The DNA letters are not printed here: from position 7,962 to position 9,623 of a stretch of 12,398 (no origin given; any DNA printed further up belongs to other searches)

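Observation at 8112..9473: Multiheme cytochrome with an atypical heme-motif set: N-terminal CX3CH and an NrfA-like CHDCHMP but no distal heme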

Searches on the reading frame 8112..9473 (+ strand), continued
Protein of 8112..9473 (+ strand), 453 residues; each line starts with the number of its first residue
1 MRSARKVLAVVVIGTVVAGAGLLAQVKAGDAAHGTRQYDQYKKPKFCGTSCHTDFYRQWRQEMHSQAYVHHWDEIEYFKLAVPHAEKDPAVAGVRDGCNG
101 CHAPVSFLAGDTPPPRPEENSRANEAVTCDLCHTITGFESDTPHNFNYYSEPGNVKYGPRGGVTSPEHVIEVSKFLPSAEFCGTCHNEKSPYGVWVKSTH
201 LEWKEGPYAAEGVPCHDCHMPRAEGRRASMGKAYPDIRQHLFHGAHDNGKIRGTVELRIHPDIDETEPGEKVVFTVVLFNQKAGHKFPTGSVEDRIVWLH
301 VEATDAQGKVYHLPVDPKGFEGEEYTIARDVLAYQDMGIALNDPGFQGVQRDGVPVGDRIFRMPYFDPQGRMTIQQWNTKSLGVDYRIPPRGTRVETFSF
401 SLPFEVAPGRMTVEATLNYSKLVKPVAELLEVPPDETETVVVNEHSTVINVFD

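Call 22: search_protein_representatives(protein=window:8112-9470:+)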
Query: 453 residues. Proteins with E-value up to 0.001 (for the whole library): 2432; up to 1e-10: 909; up to 1e-30: 128. The best 150 are listed.
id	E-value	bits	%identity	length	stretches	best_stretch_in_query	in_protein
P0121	1.2e-183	628.1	63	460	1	34-451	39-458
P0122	2.6e-131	455.5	69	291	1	25-288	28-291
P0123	3.0e-111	389.3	53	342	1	115-453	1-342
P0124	2.0e-105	370.2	40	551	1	7-433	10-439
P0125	9.4e-100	351.4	43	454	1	34-432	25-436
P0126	1.3e-98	347.6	57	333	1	15-271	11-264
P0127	3.8e-93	329.7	63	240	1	224-449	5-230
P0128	2.8e-72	260.9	49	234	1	11-235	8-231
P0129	4.0e-72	260.3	34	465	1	11-438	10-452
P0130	3.6e-70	253.9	36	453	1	7-432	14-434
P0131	3.1e-69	250.8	70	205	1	12-159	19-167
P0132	4.9e-69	250.2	38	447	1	29-445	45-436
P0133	3.6e-68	247.3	49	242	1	31-242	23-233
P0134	3.5e-67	244.0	45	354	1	63-385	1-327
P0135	7.7e-66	239.6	66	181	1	256-417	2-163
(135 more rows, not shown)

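Call 35: find_encoding_contigs(protein=P0084, flank=8000, max_places=1)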
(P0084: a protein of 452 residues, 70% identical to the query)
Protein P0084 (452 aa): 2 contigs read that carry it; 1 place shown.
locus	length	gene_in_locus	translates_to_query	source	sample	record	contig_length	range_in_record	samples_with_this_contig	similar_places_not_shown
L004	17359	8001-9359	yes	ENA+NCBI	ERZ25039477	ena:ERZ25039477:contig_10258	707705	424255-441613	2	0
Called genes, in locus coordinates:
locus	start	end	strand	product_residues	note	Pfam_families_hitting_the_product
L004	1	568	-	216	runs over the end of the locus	PF00072:Response_reg, PF00158:Sigma54_activat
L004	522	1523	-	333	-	PF00512:HisKA, PF02518:HATPase_c, PF13589:HATPase_c_3 (weak), PF14501:HATPase_c_5 (weak)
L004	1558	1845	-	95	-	-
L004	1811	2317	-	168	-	-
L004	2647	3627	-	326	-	PF07992:Pyr_redox_2, PF00070:Pyr_redox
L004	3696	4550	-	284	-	-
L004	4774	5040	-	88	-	-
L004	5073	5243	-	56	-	-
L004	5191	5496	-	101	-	-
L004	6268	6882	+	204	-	-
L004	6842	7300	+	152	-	PF09968:DUF2202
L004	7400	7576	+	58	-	PF09968:DUF2202 (weak)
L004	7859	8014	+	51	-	-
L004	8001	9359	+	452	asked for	PF14522:Cytochrome_C7 (faint), PF22113:Mtrc-MtrF_II-IV_dom (faint), PF13435:Cytochrome_C554 (faint), PF03264:Cytochrom_NNT (weak)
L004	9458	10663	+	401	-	-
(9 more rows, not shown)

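Call 36: find_encoding_contigs(protein=P0099, flank=8000, max_places=1)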
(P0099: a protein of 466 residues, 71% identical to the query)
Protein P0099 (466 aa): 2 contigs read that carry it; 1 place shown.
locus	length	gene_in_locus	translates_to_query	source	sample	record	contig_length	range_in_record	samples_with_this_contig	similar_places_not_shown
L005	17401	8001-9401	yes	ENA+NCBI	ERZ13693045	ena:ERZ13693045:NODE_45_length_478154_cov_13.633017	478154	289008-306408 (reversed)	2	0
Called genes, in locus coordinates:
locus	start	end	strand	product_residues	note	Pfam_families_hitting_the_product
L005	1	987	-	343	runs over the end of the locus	PF25819:Nal1_C (weak)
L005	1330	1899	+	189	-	PF04542:Sigma70_r2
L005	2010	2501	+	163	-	-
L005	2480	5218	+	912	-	PF17874:TPR_MalT (weak), PF00515:TPR_1 (faint), PF07719:TPR_2 (faint), PF13428:TPR_14 (faint), PF13374:TPR_10 (faint), PF13424:TPR_12, PF12770:CHAT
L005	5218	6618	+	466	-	PF00082:Peptidase_S8, PF00404:Dockerin_1 (weak)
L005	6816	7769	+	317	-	PF18914:DUF5666 (faint)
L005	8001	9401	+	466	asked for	PF03264:Cytochrom_NNT (faint), PF14537:Cytochrom_c3_2 (faint), PF13435:Cytochrome_C554 (weak)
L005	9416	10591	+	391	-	-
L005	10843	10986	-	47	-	-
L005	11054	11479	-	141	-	PF13577:SnoaL_4 (weak), PF13474:SnoaL_3 (weak), PF12680:SnoaL_2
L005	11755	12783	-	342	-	PF00892:EamA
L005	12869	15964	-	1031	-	PF00873:ACR_tran, PF03176:MMPL (weak)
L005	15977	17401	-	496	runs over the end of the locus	PF00364:Biotin_lipoyl (faint), PF25917:BSH_RND (faint), PF25919:BSH_CusB, PF25973:BSH_CzcB (weak), PF25954:Beta-barrel_RND_2 (weak), PF25975:CzcB_C, PF25989:YknX_C (weak)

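Call 37: find_encoding_contigs(protein=P0002, flank=10000, max_places=1)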
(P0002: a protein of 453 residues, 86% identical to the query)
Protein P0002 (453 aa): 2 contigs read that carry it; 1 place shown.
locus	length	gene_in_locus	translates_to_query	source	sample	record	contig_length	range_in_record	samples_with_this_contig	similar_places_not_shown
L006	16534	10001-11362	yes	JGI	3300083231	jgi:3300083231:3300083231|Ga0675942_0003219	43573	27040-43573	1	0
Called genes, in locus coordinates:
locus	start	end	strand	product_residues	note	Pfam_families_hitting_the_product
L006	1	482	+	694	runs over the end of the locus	PF00133:tRNA-synt_1, PF09334:tRNA-synt_1g, PF08264:Anticodon_1, PF19303:Anticodon_3, PF01588:tRNA_bind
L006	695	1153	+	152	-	PF01243:PNPOx_N, PF12900:Pyridox_ox_2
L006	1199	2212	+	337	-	PF01208:URO-D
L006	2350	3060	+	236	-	PF01209:Ubie_methyltran, PF13489:Methyltransf_23 (weak), PF13847:Methyltransf_31 (weak), PF08241:Methyltransf_11, PF08242:Methyltransf_12, PF13649:Methyltransf_25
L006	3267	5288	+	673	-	PF00512:HisKA, PF02518:HATPase_c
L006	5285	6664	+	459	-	PF00072:Response_reg, PF00158:Sigma54_activat, PF14532:Sigma54_activ_2, PF00004:AAA (weak), PF07724:AAA_2 (weak), PF07728:AAA_5, PF25601:AAA_lid_14, PF02954:HTH_8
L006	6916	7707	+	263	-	-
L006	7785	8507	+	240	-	-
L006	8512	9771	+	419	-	-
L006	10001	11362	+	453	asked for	PF13435:Cytochrome_C554 (weak), PF03264:Cytochrom_NNT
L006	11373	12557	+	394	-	-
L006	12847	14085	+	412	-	-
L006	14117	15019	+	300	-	PF02085:Cytochrom_CIII (faint), PF14522:Cytochrome_C7 (faint), PF14537:Cytochrom_c3_2 (faint)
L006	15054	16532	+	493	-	?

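Call 46: predict_structure(alignment_id=A1)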
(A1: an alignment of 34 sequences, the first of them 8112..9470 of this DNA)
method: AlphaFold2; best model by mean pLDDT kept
length: 453 residues; sequences in the alignment: 34
mean_pLDDT: 52.3   pTM: 0.42
mean pLDDT of the five models: 52.3, 50.9, 47.7, 46.0, 43.4
residues with pLDDT >= 90: 49; 70-90: 55; 50-70: 96; < 50: 253
segments of 3 or more residues with pLDDT < 50: 33-35, 43-88, 93-138, 141-150, 175-177, 179-203, 212-221, 225-232, 237-245, 288-294, 315-386, 429-431
pLDDT, mean of each block of 10 residues (from residue 1): 84 82 54 51 38 30 28 34 41 42 30 34 32 41 42 56 57 52 40 36 51 44 42 48 45 82 93 86 51 53 89 50 32 33 40 33 30 30 44 74 92 83 52 64 92 91
secondary structure, 60 per line:
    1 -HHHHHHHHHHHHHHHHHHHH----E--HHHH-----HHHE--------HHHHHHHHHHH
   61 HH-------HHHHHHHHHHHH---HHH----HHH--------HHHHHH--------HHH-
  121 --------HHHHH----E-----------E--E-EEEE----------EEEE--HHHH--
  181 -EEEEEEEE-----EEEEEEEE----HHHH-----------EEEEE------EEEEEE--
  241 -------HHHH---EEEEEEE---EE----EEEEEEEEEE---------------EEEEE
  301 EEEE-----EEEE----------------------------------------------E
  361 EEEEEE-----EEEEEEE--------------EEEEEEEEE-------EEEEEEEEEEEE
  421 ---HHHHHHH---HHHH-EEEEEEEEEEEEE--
elements in order: H2-21 H29-32 H50-62 H70-81 H103-108 H129-133 E155-158 E169-172 H175-178 E182-189 E195-202 H207-210 E222-226 E233-238 H248-251 E255-261 E271-280 E296-304 E310-313 E360-366 E372-378 E393-401 E409-420 H424-430 H434-437 E439-451

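Call 47: find_related_loci(query=A1, collection=genome_contigs, flank=6000)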
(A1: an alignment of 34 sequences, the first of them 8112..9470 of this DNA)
Query A1 (453 aa) in genome_contigs; peptide patterns used: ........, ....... (x = any residue, [..] = any of these).
599 stretches matched a pattern (row limit reached: there are more); 547 encode a relative of the query (tblastn E <= 1e-3); the best 80 are kept; 80 distinct loci.
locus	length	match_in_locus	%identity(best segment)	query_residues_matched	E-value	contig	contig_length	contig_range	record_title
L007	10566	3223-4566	76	7-453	0e+0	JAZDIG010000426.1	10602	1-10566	MAG: Candidatus Glassbacteria bacterium isolate MEGAHIT-group-0.387 k141_1555554, whole genome shotgun sequence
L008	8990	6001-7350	73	3-452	0e+0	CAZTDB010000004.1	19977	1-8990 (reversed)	MAG TPA_asm: uncultured Ignavibacteriaceae bacterium isolate SRP093185_co1_159 genome assembly, contig: NODE_1652_length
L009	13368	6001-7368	71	1-453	0e+0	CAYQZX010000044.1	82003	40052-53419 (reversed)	MAG TPA_asm: uncultured Eubacteriales bacterium isolate SRP231805_co4_123 genome assembly, contig: k141_314131, whole ge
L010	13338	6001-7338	73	7-452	0e+0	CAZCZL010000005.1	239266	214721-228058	MAG TPA_asm: uncultured Ignavibacteriales bacterium isolate binchicken_co16_343 genome assembly, contig: NODE_45_length_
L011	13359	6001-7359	71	1-452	0e+0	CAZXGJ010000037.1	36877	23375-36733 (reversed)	MAG TPA_asm: uncultured Ignavibacteriaceae bacterium isolate binchicken_co58_56 genome assembly, contig: NODE_876_length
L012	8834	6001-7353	71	2-452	0e+0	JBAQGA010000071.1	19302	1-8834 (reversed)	MAG: Candidatus Aminicenantales bacterium isolate MFD06995_ilm_asm_bin14 k127_143233, whole genome shotgun sequence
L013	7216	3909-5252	71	5-452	0e+0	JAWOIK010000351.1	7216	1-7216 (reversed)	MAG: Ignavibacteriaceae bacterium isolate CWP5-2.bin.23 k191_1912740, whole genome shotgun sequence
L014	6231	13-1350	71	7-452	0e+0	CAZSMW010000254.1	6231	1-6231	MAG TPA_asm: uncultured Eubacteriales bacterium isolate binchicken_co255_252 genome assembly, contig: k141_4718601, whol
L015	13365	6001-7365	70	1-452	0e+0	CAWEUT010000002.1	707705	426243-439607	MAG: uncultured Ignavibacteriaceae bacterium isolate MFD01299.bin.1.246 genome assembly, contig: contig_10258, whole gen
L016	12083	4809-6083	74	27-452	0e+0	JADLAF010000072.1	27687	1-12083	MAG: Ignavibacteriaceae bacterium isolate SJ115 c_000000385170, whole genome shotgun sequence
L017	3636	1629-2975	70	6-452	0e+0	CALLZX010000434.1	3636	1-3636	MAG TPA_asm: uncultured Ignavibacteriales bacterium isolate SRR2107213_bin.89_CONCOCT_v1.1_MAG genome assembly, contig:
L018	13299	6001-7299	73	20-452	0e+0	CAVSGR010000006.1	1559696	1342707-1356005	MAG: uncultured Ignavibacteria bacterium isolate MFD05684.bin.1.87 genome assembly, contig: contig_33241, whole genome s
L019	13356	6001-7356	70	1-453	0e+0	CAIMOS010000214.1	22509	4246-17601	MAG: uncultured Ignavibacteriales bacterium isolate LaPlata-7m-b_bin-312 genome assembly, contig: bin-312:214/390, whole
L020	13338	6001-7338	71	8-453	0e+0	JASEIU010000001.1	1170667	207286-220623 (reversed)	MAG: Candidatus Saccharicenans sp. isolate Yes71-14 NODE_1_length_1170667_cov_69.467931, whole genome shotgun sequence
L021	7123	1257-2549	73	22-452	0e+0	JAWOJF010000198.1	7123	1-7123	MAG: Ignavibacteriaceae bacterium isolate CWP6-1.bin.76 k191_4602823, whole genome shotgun sequence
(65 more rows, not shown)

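Call 51: fold_search(model_id=the predicted structure, library=pdb)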
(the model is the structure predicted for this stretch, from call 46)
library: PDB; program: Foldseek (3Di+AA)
matches with E <= 10: 1536; with E <= 0.001: 17
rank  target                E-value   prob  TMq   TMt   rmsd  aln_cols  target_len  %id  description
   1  5ze8                  1.3e-09  1.00  0.29  0.33  12.6       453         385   19  Crystal structure of a penta-heme cytochrome c552 from Thermochromatium tepidum (released 2018-04-25)
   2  5jpm_B                1.3e-04  0.99  0.16  0.11  24.4       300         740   11  Structure of the complex of human complement C4 with MASP-2 rebuilt using iMDFF (released 2016-08-10)
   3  5cl2_B                1.8e-04  1.00  0.18  0.32  16.6       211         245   11  Crystal structure of Spo0M, sporulation control protein, from Bacillus subtilis. (released 2015-12-16)
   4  7fe5_A                4.1e-04  0.99  0.17  0.35  16.1       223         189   10  AvmM Catalyzes Macrocyclization in Alchivemycin A Biosynthesis (released 2021-09-01)
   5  3frp_G                4.3e-04  0.98  0.15  0.29  21.3       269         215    8  Crystal Structure of Cobra Venom Factor, a Co-factor for C3- and C5 convertase CVFBb (released 2009-04-28)
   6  9n9j_5                5.5e-04  1.00  0.19  0.51  13.3       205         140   11  Structure of a GRP94 folding intermediate engaged with a CCDC134- and FKBP11-bound secretory translocon (released 2025-11-19)
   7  8rjc_5                6.5e-04  1.00  0.19  0.43  11.0       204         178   11  Structure of the rabbit 80S ribosome stalled on a 2-TMD rhodopsin intermediate in complex with Sec61-TRAP, open confor (released 2024-01-24)
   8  7fe0_A                6.9e-04  0.99  0.17  0.36  16.2       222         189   10  AvmM Catalyzes Macrocyclization in Alchivemycin A Biosynthesis (released 2021-09-01)
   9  3hrz_B                6.9e-04  0.99  0.15  0.28  20.8       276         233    9  Cobra Venom Factor (CVF) in complex with human factor B (released 2009-07-07)
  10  5cl2_A                7.4e-04  1.00  0.17  0.30  16.8       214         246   11  Crystal structure of Spo0M, sporulation control protein, from Bacillus subtilis. (released 2015-12-16)
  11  9gpe_A                7.4e-04  1.00  0.16  0.14   9.5       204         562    9  ManDH5 E303Q in complex with mannotetraose after co-crystalliztion with mannotetraose at 1.6 angstroms resolution a be (released 2025-09-17)
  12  4kkp_B                7.8e-04  1.00  0.19  0.35  15.4       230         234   10  Crystal structure of Vibrio cholerae RbmA (crystal form 2) (released 2013-05-22)
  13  1tza_B                8.3e-04  1.00  0.17  0.48   8.1       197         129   12  X-ray structure of Northeast Structural Genomics Consortium target SoR45 (released 2004-07-27)
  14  9gpa                  9.3e-04  1.00  0.16  0.14   9.5       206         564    8  ManDH5- a beta-D-Mannanase of GH5 family from Dictyoglomus thermophilium (released 2025-09-17)
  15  8uh2_H                9.3e-04  0.97  0.15  0.09  19.2       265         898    9  Complex of C3b with the inhibitor albicin (released 2024-05-08)
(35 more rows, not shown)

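Call 63: search_protein_families(library=pfam, proteins=[window:8112-9470:+], max_evalue=10)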
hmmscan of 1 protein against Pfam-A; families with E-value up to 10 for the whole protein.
window:8112-9470:+ (453 aa): 8 families
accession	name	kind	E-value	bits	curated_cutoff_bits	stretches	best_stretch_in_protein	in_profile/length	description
PF03264.19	Cytochrom_NNT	-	2.2e-10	41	24.1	2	174-226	31-79/174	NapC/NirT cytochrome c family, N-terminal region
PF13435.11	Cytochrome_C554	-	9.8e-06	26.9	20.8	1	50-134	4-84/84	Cytochrome c554 and c-prime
PF14522.11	Cytochrome_C7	-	0.00027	21.1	24.8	2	124-219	11-66/67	Cytochrome c7 and related cytochrome c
PF22113.1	Mtrc-MtrF_II-IV_dom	-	0.0003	20.8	30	2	179-251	6-65/176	Outer membrane cytochrome MtrC/MtrF-like, domains II/IV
PF14537.11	Cytochrom_c3_2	-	0.00042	21.1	25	2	179-221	26-66/79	Cytochrome c3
PF17850.7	CysA_C_terminal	-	0.077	14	29.7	0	77-95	16-37/43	CysA C-terminal regulatory domain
PF09699.15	Paired_CXXCH_1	-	0.43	10.8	20.6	1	179-189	29-39/41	Doubled CXXCH motif (Paired_CXXCH_1)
PF02335.20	Cytochrom_C552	-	2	7.7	24.1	0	203-224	235-256/438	Cytochrome c552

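Call 78: find_related_loci(query=A5, collection=metagenome_contigs, flank=4000)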
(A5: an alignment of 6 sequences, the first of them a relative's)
Query A5 (454 aa) in metagenome_contigs; peptide patterns used: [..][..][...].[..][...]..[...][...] (x = any residue, [..] = any of these).
600 stretches matched a pattern (row limit reached: there are more); 542 encode a relative of the query (tblastn E <= 1e-3); the best 80 are kept; 80 distinct loci.
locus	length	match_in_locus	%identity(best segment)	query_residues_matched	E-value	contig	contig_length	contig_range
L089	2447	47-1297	45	27-454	2e-132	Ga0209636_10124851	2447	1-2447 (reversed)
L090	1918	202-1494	42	3-436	8e-128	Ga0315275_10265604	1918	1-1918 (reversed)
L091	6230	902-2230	43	2-453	1e-117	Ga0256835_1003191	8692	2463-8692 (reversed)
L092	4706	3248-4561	43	3-444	3e-118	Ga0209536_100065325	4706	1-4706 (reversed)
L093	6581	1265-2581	42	3-451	2e-117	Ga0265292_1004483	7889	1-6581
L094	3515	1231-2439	42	21-436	4e-120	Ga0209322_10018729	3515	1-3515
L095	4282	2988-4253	43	10-438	1e-117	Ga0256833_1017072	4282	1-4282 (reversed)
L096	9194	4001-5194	42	26-436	3e-116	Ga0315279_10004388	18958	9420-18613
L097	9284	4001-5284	41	1-438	7e-116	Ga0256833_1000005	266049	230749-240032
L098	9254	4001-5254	43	26-453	5e-116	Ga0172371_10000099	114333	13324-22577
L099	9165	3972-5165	43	26-436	2e-115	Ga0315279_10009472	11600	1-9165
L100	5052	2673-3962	42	5-444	7e-116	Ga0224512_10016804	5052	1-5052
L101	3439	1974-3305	42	1-454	3e-118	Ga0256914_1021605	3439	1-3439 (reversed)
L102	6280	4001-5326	41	4-453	3e-115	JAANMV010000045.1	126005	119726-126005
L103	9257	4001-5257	41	9-436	8e-115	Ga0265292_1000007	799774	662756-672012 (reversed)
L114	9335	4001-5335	41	1-454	3e-113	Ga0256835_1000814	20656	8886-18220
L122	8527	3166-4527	43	1-453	4e-111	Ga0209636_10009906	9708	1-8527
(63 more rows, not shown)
